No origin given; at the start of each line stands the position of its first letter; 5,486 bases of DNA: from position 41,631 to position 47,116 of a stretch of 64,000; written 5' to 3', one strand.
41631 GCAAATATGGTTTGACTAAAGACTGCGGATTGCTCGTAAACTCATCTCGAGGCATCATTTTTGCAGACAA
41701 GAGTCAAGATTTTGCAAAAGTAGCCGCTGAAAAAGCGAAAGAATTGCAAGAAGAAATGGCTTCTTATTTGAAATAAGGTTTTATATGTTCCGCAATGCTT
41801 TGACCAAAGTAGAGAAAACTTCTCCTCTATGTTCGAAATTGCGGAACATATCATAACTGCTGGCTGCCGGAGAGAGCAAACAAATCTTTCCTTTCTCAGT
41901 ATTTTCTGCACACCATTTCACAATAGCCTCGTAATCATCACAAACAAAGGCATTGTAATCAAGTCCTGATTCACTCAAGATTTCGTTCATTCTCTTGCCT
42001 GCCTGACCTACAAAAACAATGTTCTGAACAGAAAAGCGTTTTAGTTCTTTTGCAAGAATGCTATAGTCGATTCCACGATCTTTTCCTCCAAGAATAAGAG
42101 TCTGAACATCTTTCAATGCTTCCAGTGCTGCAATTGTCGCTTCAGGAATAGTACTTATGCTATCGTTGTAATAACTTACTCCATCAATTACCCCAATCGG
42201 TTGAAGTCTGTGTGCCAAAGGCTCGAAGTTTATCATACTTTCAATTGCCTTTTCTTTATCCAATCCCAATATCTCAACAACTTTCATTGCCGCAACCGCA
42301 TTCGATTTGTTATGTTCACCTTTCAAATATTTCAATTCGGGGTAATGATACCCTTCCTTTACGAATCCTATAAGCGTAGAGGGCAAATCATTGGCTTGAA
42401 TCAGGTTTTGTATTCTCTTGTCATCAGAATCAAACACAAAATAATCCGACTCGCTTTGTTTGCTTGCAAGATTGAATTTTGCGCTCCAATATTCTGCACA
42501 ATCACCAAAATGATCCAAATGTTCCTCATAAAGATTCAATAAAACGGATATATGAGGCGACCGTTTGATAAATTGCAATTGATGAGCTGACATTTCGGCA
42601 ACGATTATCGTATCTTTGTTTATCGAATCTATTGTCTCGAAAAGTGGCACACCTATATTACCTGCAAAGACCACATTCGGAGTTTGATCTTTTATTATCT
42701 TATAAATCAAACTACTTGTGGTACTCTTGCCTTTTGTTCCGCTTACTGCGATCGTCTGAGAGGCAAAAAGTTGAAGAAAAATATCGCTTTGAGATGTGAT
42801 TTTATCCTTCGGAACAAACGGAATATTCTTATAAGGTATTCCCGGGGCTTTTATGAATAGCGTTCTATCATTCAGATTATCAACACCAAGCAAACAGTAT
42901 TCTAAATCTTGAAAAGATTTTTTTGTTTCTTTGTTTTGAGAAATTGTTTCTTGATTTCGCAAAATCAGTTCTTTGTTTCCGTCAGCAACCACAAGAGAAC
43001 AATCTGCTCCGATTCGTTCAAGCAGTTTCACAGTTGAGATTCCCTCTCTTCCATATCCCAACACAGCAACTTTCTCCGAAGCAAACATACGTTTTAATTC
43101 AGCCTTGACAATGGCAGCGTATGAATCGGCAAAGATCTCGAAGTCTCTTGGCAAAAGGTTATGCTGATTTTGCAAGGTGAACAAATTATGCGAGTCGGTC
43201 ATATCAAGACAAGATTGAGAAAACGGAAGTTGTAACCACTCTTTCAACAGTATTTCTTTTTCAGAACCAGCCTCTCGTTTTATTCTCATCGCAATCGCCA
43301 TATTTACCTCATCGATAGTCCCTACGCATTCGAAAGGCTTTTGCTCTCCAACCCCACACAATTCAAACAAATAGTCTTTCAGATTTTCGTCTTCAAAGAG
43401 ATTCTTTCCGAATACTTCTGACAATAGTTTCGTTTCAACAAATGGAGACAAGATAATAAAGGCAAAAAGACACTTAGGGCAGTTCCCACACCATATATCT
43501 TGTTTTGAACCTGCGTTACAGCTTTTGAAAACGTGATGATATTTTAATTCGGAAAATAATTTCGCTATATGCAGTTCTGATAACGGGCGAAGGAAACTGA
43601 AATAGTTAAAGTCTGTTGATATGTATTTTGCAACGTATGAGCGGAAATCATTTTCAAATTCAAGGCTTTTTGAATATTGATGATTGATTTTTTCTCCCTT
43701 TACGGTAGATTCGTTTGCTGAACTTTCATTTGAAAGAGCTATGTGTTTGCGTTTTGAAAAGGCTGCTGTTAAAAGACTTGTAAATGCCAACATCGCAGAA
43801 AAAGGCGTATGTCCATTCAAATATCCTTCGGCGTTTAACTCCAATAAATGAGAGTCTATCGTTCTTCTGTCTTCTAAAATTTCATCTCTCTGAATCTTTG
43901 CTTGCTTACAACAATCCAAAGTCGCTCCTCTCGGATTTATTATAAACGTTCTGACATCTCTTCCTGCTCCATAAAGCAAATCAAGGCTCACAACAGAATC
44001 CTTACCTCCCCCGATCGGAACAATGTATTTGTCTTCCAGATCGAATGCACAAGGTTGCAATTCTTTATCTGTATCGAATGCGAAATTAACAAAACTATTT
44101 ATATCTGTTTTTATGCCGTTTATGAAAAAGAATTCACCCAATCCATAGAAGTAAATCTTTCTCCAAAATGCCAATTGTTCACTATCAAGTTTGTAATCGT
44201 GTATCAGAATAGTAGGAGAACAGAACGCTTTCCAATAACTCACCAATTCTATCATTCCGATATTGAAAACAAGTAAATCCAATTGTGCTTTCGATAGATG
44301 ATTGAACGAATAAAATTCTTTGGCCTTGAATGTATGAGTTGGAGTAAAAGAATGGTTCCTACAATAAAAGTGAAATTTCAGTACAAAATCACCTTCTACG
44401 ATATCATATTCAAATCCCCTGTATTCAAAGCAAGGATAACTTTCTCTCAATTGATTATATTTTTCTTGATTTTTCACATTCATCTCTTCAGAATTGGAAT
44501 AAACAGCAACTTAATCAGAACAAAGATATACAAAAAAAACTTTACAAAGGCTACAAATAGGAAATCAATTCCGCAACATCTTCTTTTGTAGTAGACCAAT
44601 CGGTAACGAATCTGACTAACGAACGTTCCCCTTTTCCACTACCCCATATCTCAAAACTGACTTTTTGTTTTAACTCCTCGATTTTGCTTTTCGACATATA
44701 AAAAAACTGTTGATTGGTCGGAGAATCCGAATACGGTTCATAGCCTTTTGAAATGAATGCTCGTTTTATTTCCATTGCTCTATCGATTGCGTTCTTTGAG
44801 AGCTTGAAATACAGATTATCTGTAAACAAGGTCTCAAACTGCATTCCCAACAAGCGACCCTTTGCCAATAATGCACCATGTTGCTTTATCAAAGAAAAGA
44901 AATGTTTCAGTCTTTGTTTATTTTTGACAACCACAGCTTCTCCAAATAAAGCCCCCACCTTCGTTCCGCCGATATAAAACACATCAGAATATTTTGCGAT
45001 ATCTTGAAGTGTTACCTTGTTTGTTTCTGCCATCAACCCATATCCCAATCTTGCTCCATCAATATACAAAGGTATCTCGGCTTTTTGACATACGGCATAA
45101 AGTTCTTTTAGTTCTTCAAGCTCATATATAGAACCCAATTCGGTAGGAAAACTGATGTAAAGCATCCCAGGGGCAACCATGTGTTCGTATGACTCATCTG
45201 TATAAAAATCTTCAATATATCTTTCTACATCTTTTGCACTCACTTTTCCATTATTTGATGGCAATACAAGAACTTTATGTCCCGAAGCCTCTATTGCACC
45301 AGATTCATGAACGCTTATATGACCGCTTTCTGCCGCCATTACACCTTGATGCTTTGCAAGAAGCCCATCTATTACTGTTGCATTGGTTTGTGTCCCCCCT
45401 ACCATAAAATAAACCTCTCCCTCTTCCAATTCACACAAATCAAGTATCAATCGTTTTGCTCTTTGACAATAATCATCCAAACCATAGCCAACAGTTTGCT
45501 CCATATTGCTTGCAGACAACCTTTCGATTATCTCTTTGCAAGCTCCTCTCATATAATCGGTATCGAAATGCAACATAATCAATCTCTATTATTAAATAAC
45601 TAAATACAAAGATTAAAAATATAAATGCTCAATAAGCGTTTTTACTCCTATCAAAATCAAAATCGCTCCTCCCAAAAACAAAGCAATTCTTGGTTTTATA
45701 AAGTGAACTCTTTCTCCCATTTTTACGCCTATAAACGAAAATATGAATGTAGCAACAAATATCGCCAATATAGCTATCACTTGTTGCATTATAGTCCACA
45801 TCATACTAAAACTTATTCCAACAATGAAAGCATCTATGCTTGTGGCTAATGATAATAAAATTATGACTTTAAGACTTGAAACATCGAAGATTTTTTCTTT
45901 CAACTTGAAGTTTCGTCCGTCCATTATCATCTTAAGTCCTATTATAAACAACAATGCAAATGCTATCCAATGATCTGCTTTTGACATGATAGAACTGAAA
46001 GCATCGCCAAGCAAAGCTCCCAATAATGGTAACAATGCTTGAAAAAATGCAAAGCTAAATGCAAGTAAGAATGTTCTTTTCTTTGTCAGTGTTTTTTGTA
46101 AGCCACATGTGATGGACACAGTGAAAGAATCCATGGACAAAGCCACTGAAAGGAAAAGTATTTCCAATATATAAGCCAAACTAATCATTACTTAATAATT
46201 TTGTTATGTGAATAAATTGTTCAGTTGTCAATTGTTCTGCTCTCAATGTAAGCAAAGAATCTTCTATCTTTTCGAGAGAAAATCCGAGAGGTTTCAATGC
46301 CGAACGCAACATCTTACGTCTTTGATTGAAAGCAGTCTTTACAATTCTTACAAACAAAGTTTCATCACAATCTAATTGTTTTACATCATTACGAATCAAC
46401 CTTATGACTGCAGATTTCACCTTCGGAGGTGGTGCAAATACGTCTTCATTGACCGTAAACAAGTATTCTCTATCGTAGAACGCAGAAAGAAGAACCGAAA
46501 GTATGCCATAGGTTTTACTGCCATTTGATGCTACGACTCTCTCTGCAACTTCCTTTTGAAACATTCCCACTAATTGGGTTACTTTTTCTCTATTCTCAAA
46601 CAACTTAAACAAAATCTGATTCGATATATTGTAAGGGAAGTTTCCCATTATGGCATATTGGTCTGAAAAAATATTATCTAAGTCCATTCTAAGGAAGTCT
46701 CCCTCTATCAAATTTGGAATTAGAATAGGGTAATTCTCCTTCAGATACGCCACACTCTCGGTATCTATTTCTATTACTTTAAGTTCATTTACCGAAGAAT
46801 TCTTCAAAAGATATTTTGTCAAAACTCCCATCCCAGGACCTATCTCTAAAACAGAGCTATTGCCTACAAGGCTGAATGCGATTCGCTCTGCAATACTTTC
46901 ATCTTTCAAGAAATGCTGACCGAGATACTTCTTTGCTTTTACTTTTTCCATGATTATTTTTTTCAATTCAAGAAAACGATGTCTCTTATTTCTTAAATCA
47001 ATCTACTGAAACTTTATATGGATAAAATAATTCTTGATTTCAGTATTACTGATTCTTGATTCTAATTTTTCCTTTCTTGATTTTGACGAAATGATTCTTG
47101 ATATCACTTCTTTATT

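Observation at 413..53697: Dispersed family of ~21-bp AT-rich tandem repeats (cores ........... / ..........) at 11 loci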

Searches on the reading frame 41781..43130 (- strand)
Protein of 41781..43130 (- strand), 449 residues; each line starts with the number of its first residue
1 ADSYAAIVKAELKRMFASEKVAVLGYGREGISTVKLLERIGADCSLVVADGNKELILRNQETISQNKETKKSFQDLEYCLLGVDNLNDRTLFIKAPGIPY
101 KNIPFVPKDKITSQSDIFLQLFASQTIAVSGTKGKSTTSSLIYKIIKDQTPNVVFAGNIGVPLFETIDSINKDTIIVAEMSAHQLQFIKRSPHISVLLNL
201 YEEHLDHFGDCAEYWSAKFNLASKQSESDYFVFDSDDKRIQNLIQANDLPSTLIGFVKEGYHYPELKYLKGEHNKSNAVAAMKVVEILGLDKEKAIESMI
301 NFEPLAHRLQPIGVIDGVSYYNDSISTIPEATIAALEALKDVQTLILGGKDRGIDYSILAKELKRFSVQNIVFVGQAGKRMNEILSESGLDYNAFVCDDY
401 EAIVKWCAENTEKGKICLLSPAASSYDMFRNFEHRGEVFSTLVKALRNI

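Call 49: search_protein_families(library=ncbifam, proteins=[window:41781-42893:-], max_evalue=0.01)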
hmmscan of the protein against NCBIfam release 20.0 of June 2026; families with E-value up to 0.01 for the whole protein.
window:41781-42893:- (370 aa): 22 families
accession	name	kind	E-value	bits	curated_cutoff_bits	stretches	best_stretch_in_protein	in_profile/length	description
TIGR01087.1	murD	equivalog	3.9e-85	286.6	211.95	1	6-365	60-440/441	UDP-N-acetylmuramoyl-L-alanine--D-glutamate ligase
TIGR01082.1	murC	equivalog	1.5e-22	80.3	335.1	2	32-174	86-230/449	UDP-N-acetylmuramate--L-alanine ligase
TIGR01143.1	murF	subfamily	2.2e-20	73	288.6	2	41-169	70-206/418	UDP-N-acetylmuramoyl-tripeptide--D-alanyl-D-alanine ligase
NF008896.0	PRK11929.1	equivalog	2.3e-20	72.1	1023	2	190-339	785-940/965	bifunctional UDP-N-acetylmuramoyl-L-alanyl-D-glutamate--2,6-diaminopimelate ligase MurE/UDP-N-acetylmuramoyl-tripeptide--D-alanyl-D-alanine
NF053647.1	pMurD2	equivalog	5.9e-18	64.9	550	1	36-337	90-388/405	pseudomurein biosynthesis peptide ligase pMurD2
NF001124.0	PRK00139.1-2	equivalog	5.6e-15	55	476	2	38-167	102-254/500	UDP-N-acetylmuramoyl-L-alanyl-D-glutamate--2,6-diaminopimelate ligase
TIGR01085.1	murE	subfamily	1.2e-12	47.5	257.3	2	45-86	85-126/472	UDP-N-acetylmuramyl-tripeptide synthetase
NF011171.0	PRK14573.1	equivalog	1.4e-12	46.3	1015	1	35-244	93-321/809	bifunctional UDP-N-acetylmuramate--L-alanine ligase/D-alanine--D-alanine ligase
NF053646.1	pMurD1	equivalog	4.7e-12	45.3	610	2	36-148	100-220/465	pseudomurein biosynthesis peptide ligase pMurD1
NF001126.0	PRK00139.1-4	equivalog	3.6e-11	42.3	373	1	96-172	174-253/486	UDP-N-acetylmuramoyl-L-alanyl-D-glutamate--2,6-diaminopimelate ligase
NF033197.0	F430_CfbE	equivalog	2.2e-10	40.1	250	2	178-321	254-410/430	coenzyme F430 synthase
TIGR01081.1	mpl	equivalog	8.2e-10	38.3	388.7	1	188-262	271-345/448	UDP-N-acetylmuramate:L-alanyl-gamma-D-glutamyl-meso-diaminopimelate ligase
NF053645.1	pMurC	equivalog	1.4e-09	37.2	560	1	31-177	87-243/492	pseudomurein biosynthesis peptide ligase pMurC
NF001123.0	PRK00139.1-1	equivalog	6.9e-09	34.9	586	1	113-160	197-243/493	UDP-N-acetylmuramoyl-L-alanyl-D-glutamate--2,6-diaminopimelate ligase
NF053648.1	pMurE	equivalog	2.3e-08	33.2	600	1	45-73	98-126/464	pseudomurein biosynthesis peptide ligase pMurE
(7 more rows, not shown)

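Call 52: find_homologous_proteins(query=window:41781-43130:-, max_evalue=1e-20)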
Query window:41781-43130:- (449 aa): 7847 proteins with E <= 1e-20 among 8000 candidates; the best 120 are listed.
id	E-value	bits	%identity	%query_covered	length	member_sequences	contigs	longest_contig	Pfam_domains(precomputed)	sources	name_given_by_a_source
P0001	1.1e-177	609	73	82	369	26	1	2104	PF02875.27,PF08245.19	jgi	jgi:UDP-N-acetylmuramoylalanine--D-glutamate ligase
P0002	1.4e-135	471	52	100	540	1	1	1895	PF02875.27,PF08245.19,PF26298.1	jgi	jgi:UDP-N-acetylmuramoylalanine--D-glutamate ligase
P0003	5.0e-135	469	52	99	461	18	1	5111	PF02875.27,PF08245.19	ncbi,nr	ncbi:MAG: UDP-N-acetylmuramoyl-L-alanine--D-glutamate ligase, partial [Bacteroidales bacterium]|nr:U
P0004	3.2e-133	463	68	65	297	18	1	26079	PF02875.27,PF08245.19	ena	-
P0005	3.2e-130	453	50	99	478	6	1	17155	PF02875.27,PF08245.19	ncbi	-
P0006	1.5e-126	441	55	83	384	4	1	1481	PF02875.27,PF08245.19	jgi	jgi:UDP-N-acetylmuramoylalanine--D-glutamate ligase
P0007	7.0e-120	419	57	77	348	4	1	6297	PF02875.27,PF08245.19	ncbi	-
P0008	1.1e-118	415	46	97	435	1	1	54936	PF02875.27,PF08245.19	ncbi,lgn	-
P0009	1.5e-118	415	57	76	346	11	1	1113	PF02875.27,PF08245.19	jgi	jgi:UDP-N-acetylmuramoylalanine--D-glutamate ligase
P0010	4.1e-111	390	45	97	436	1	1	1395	PF02875.27,PF08245.19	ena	-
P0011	4.7e-111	390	53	79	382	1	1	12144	PF02875.27,PF08245.19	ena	-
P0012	6.9e-111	389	45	96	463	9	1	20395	PF02875.27,PF08245.19,PF21799.3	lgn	-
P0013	2.1e-109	384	46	95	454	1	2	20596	PF02875.27,PF08245.19,PF21799.3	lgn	-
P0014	2.7e-109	384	43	97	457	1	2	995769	PF08245.19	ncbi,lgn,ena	-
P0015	3.1e-109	384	41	97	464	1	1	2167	PF08245.19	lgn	-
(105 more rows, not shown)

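Call 54: find_encoding_contigs(protein=P0001, flank=1500, max_places=4)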
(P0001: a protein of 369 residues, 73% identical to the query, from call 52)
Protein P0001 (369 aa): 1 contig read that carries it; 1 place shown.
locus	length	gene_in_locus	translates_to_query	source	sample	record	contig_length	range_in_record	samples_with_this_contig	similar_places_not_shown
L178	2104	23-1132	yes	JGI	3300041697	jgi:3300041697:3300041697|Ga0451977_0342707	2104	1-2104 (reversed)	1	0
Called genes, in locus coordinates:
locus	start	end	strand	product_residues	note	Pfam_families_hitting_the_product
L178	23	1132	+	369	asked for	PF08245:Mur_ligase_M, PF02875:Mur_ligase_C (weak)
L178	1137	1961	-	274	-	PF00215:OMPdecase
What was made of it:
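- Tried and rejected: Upstream DNA of the nearest MurD homologue (P0001): the contig ends 22 bp before the gene (call 54).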

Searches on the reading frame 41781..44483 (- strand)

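Call 11: search_protein_families(library=pfam, proteins=[window:41781-44483:-])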
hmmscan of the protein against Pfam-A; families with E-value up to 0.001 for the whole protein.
window:41781-44483:- (900 aa): 2 families
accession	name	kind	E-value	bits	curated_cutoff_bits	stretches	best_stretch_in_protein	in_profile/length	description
PF08245.18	Mur_ligase_M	-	1.6e-19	71.1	24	1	580-709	1-149/200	Mur ligase middle domain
PF02875.26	Mur_ligase_C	-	1e-07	33.3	28.4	1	758-873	1-126/127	Mur ligase, glutamate ligase domain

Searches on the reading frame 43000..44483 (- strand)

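Call 49: search_protein_families(library=ncbifam, proteins=[window:43000-44483:-], max_evalue=0.01)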
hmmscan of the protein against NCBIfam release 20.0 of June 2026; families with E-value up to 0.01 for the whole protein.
window:43000-44483:- (494 aa): 1 family
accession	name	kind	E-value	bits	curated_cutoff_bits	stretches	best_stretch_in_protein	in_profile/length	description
NF041275.1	MurL_Xanthmoales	equivalog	1.5e-73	247.8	700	1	13-410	4-403/447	UDP-N-acetyl-alpha-D-muramoyl-L-alanyl-L-glutamate epimerase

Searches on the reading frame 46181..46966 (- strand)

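Call 11: search_protein_families(library=pfam, proteins=[window:46181-46966:-])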
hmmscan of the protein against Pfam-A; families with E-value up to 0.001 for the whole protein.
window:46181-46966:- (261 aa): 2 families
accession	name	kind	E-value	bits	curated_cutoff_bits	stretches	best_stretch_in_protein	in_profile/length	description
PF00398.26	RrnaAD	-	1.1e-45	156.2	24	1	10-257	3-260/263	Ribosomal RNA adenine dimethylase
PF05175.20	MTS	-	0.0002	21.5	23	1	37-111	33-107/170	Methyltransferase small domain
